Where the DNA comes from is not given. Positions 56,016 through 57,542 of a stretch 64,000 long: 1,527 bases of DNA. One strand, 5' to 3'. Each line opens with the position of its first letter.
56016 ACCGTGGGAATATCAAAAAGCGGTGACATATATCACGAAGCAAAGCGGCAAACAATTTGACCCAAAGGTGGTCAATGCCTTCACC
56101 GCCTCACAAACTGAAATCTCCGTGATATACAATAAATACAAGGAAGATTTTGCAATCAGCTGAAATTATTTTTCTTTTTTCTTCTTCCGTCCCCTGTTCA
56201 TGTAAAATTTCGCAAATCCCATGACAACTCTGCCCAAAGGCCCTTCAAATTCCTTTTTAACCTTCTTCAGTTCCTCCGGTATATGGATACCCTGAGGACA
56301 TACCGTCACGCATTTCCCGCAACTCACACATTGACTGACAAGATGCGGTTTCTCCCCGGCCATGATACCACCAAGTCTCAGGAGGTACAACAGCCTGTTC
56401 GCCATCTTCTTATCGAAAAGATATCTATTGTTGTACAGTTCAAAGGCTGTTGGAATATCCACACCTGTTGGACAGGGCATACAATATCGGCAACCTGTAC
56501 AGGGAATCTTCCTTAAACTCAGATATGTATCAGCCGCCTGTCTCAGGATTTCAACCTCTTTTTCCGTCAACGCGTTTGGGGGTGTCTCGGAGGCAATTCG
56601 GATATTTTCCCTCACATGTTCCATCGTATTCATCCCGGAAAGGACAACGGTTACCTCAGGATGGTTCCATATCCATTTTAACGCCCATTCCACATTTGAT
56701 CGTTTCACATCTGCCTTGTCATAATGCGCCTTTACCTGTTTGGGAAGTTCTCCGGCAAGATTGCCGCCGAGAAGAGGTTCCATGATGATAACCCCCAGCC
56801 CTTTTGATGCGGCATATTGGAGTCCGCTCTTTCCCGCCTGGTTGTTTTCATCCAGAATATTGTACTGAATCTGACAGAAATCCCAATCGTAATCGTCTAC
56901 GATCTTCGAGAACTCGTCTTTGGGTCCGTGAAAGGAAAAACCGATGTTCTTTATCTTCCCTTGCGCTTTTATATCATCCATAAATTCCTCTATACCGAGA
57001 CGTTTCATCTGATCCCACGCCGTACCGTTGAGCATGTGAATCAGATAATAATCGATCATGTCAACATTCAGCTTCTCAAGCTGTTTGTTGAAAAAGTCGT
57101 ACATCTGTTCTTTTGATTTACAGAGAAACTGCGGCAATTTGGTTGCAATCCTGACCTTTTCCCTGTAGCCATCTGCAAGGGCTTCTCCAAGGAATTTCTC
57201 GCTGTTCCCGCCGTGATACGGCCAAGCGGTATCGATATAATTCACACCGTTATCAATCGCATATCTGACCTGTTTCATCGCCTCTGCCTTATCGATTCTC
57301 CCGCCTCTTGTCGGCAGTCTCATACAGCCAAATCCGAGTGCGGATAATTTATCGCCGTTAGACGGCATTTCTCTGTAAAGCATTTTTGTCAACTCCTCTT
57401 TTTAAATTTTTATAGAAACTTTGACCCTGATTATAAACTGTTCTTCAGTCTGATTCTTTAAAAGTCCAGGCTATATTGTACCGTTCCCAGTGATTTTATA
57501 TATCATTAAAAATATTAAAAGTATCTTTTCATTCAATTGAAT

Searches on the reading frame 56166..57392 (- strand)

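Call 17: search_protein_families(library=pfam, proteins=[window:56166-57392:-], max_evalue=0.001)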
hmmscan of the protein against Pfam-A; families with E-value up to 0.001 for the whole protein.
window:56166-57392:- (408 aa): 8 families
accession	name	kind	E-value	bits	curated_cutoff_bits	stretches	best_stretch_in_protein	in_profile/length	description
PF00248.27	Aldo_ket_red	-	1.2e-45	156.3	24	1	19-285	2-288/291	Aldo/keto reductase family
PF13187.11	Fer4_9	-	2.8e-11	43.7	27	1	298-368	2-50/52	4Fe-4S dicluster domain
PF13534.11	Fer4_17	-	6.1e-09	36.7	22.2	1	298-370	2-61/61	4Fe-4S dicluster domain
PF13183.11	Fer4_8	-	3.9e-08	34.1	27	1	298-369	5-68/68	4Fe-4S dicluster domain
PF13237.11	Fer4_10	-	3.2e-07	30.6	25.5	1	353-373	7-22/53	4Fe-4S dicluster domain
PF13746.11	Fer4_18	-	3.8e-07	30.7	27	0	351-375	57-81/114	4Fe-4S dicluster domain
PF14697.11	Fer4_21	-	1.2e-05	25.8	35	0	353-366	39-52/59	4Fe-4S dicluster domain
PF13484.11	Fer4_16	-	0.00042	21.5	30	0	354-370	1-17/66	4Fe-4S double cluster binding domain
